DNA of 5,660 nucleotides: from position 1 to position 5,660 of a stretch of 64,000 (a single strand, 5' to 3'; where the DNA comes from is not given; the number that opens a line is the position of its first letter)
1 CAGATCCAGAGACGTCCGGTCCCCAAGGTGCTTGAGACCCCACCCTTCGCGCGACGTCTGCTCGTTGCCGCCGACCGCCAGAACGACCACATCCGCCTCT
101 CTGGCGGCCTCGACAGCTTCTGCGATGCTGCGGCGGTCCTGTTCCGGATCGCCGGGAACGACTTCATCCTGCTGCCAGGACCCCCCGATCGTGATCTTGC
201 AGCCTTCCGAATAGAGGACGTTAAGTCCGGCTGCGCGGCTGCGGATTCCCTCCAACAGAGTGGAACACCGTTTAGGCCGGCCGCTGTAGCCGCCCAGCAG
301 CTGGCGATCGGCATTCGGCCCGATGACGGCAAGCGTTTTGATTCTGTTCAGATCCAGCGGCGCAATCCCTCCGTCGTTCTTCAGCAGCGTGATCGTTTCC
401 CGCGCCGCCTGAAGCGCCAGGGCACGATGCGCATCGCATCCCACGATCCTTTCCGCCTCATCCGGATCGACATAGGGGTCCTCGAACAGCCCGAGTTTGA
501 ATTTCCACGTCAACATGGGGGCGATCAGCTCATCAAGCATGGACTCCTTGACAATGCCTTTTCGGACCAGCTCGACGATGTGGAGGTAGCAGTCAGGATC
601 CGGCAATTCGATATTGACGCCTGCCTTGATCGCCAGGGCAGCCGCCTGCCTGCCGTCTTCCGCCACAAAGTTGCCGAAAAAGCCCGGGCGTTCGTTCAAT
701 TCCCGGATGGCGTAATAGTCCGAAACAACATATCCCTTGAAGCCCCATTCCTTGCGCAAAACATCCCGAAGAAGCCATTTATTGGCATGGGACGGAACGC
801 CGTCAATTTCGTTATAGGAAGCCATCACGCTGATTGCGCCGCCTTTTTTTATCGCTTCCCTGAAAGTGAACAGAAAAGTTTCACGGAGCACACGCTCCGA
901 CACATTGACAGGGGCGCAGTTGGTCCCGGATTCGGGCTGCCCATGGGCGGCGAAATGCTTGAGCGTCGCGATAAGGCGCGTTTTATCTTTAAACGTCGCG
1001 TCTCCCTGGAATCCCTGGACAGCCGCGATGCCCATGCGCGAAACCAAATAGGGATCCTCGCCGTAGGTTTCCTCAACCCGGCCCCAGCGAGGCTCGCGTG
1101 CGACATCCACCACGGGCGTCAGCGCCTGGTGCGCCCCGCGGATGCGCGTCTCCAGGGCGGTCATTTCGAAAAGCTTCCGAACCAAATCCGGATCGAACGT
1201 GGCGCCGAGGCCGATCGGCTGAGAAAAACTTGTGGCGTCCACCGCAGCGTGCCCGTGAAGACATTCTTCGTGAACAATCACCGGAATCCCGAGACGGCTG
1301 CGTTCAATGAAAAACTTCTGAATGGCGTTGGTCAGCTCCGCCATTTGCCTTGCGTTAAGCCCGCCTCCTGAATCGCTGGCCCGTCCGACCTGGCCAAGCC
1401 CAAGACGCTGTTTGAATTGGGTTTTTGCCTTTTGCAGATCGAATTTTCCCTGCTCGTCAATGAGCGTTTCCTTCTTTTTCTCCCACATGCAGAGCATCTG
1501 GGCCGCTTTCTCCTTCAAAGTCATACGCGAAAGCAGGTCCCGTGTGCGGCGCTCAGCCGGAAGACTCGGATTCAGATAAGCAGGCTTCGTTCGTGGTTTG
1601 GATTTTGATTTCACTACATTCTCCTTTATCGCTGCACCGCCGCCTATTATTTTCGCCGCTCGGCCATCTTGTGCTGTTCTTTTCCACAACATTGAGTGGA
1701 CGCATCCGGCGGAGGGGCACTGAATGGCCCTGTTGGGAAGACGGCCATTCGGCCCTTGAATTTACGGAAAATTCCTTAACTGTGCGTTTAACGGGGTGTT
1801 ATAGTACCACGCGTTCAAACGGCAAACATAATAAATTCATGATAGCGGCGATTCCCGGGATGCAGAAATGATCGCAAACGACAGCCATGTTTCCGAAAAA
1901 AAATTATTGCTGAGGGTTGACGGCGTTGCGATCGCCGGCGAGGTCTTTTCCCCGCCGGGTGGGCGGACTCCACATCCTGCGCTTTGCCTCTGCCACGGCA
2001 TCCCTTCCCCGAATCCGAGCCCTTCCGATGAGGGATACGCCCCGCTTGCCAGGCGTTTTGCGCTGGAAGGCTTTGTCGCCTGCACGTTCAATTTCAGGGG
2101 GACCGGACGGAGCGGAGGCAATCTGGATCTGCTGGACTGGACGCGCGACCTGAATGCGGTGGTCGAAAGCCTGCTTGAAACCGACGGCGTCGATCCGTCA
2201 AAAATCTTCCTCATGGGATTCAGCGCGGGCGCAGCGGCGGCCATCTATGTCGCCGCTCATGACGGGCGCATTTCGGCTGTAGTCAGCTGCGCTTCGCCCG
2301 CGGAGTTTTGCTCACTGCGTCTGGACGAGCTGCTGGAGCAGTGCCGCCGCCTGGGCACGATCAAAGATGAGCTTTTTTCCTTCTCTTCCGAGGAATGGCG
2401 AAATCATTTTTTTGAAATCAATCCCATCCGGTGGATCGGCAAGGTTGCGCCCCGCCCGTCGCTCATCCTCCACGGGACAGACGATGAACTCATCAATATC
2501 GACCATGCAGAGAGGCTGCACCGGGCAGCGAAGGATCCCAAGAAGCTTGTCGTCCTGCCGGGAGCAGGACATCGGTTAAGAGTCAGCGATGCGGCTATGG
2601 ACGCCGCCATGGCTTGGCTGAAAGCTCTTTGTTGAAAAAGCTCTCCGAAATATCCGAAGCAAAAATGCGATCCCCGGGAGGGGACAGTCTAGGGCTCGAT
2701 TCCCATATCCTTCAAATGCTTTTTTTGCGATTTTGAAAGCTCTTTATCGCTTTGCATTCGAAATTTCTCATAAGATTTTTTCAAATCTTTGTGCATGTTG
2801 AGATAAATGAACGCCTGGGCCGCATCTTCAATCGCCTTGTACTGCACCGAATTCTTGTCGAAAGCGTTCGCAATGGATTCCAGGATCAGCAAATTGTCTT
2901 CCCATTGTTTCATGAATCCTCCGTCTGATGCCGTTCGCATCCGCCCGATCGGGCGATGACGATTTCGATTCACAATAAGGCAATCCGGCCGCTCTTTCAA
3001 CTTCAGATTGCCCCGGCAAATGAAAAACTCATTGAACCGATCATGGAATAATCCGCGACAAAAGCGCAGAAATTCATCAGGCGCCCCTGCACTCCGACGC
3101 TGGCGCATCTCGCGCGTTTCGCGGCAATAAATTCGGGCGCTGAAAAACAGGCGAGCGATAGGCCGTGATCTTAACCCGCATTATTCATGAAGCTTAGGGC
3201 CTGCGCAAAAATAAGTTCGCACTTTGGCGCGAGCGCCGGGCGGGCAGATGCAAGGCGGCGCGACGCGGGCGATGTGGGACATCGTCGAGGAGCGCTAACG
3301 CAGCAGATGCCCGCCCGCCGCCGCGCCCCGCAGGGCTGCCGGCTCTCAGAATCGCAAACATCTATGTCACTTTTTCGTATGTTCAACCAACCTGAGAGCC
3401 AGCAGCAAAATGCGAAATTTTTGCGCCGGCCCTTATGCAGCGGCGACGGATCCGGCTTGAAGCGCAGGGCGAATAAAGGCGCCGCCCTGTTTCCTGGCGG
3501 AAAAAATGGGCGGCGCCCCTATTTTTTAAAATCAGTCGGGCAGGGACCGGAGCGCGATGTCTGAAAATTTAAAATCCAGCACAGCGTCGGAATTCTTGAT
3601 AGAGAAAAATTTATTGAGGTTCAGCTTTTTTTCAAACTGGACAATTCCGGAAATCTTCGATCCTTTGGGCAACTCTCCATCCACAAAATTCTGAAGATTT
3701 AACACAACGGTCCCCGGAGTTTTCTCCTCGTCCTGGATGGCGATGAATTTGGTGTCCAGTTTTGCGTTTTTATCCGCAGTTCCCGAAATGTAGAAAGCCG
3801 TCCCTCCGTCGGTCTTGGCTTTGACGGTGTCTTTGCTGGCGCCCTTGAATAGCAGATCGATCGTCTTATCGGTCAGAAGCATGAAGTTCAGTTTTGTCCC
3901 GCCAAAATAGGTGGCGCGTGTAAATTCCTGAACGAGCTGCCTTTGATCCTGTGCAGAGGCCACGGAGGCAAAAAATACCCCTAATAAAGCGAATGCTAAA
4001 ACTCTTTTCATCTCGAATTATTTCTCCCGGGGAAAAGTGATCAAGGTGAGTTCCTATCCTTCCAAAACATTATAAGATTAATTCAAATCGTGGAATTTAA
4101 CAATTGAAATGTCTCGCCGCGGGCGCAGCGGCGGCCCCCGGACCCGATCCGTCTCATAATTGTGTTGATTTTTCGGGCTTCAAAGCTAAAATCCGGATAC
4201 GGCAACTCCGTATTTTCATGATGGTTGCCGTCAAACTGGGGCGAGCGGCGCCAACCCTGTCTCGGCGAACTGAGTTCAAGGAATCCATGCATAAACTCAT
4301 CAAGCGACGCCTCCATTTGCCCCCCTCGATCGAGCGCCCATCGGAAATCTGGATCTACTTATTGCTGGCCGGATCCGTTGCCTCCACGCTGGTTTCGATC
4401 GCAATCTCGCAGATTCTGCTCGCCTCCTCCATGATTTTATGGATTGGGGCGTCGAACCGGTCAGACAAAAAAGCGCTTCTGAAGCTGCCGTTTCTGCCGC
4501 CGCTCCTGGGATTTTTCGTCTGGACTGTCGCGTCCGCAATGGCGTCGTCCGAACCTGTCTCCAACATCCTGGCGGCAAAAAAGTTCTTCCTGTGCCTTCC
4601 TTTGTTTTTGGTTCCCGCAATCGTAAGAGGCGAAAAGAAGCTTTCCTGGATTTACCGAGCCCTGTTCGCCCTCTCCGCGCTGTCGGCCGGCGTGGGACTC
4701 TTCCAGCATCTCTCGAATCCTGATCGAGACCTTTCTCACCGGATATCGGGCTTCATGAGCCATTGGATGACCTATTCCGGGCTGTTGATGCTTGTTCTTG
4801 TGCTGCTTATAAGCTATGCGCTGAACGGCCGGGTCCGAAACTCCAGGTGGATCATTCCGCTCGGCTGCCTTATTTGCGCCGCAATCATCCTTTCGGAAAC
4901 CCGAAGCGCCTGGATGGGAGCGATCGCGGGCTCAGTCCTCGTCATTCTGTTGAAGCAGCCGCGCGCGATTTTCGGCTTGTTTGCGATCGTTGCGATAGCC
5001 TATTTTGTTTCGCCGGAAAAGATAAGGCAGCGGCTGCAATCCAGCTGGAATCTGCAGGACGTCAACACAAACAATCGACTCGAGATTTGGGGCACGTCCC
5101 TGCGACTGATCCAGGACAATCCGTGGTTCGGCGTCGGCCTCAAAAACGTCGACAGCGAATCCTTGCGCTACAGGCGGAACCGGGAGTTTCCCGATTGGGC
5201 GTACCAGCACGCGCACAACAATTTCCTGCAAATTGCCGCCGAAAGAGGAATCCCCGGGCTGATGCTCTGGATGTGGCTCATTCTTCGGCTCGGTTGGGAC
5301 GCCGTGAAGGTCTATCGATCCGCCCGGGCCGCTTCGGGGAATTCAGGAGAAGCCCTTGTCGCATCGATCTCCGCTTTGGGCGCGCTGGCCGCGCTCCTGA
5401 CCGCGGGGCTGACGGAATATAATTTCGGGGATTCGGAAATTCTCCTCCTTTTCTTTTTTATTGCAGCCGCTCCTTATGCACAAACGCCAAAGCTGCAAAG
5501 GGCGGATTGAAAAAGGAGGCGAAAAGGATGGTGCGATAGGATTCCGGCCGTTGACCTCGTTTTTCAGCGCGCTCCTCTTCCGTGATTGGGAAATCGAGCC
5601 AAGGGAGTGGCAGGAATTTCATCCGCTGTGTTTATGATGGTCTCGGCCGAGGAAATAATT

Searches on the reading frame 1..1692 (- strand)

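Call 41: search_protein_families(library=pfam, proteins=[window:1-1692:-], max_evalue=0.00001)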
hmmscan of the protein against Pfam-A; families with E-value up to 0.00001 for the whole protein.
window:1-1692:- (564 aa): 2 families
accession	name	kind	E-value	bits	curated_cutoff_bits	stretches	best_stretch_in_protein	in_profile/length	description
PF00933.27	Glyco_hydro_3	-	6.6e-68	229.9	27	1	58-389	1-309/316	Glycosyl hydrolase family 3 N terminal domain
PF01915.27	Glyco_hydro_3_C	-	4.5e-19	69.6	31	1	434-564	1-96/200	Glycosyl hydrolase family 3 C-terminal domain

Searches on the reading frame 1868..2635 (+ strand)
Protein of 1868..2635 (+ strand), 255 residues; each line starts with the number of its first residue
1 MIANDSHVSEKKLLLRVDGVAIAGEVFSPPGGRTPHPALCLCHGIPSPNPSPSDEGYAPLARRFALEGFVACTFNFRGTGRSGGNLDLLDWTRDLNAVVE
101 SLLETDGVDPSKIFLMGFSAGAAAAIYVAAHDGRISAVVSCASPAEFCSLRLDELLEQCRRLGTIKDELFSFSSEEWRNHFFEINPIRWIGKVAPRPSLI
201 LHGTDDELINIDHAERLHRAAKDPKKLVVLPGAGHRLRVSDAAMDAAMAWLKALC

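Call 41: search_protein_families(library=pfam, proteins=[window:1868-2635:+], max_evalue=0.00001)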
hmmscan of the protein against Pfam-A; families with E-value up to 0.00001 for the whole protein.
window:1868-2635:+ (255 aa): 8 families
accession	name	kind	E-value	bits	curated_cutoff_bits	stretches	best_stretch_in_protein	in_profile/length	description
PF00561.26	Abhydrolase_1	-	3.8e-16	59.9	25.8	1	37-147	1-106/245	alpha/beta hydrolase fold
PF12146.15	Hydrolase_4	-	5.2e-16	59.1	27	1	53-143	16-109/239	Serine aminopeptidase, S33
PF12697.13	Abhydrolase_6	-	1.7e-11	45.6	26.3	1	41-239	3-208/217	Alpha/beta hydrolase family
PF20434.5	BD-FAE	-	6.3e-10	39.4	26.8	1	26-219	3-213/215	BD-FAE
PF00326.27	Peptidase_S9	-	6.6e-10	39.3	22.6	1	65-244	11-196/213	Prolyl oligopeptidase family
PF01738.24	DLH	-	3.4e-08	33.8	21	0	92-140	78-126/217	Dienelactone hydrolase family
PF02129.25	Peptidase_S15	-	1.9e-07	31.5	23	0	18-145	1-130/262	X-Pro dipeptidyl-peptidase (S15 family)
PF02230.22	Abhydrolase_2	-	2.6e-06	27.9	23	0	94-142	89-137/217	Phospholipase/Carboxylesterase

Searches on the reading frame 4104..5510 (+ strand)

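Call 41: search_protein_families(library=pfam, proteins=[window:4104-5510:+], max_evalue=0.00001)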
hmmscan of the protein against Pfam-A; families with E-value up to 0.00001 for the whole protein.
window:4104-5510:+ (468 aa): 1 family
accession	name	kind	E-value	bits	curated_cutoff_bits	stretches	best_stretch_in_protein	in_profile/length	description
PF04932.20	Wzy_C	-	7.6e-27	94.4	31.7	1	256-390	5-149/149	O-Antigen ligase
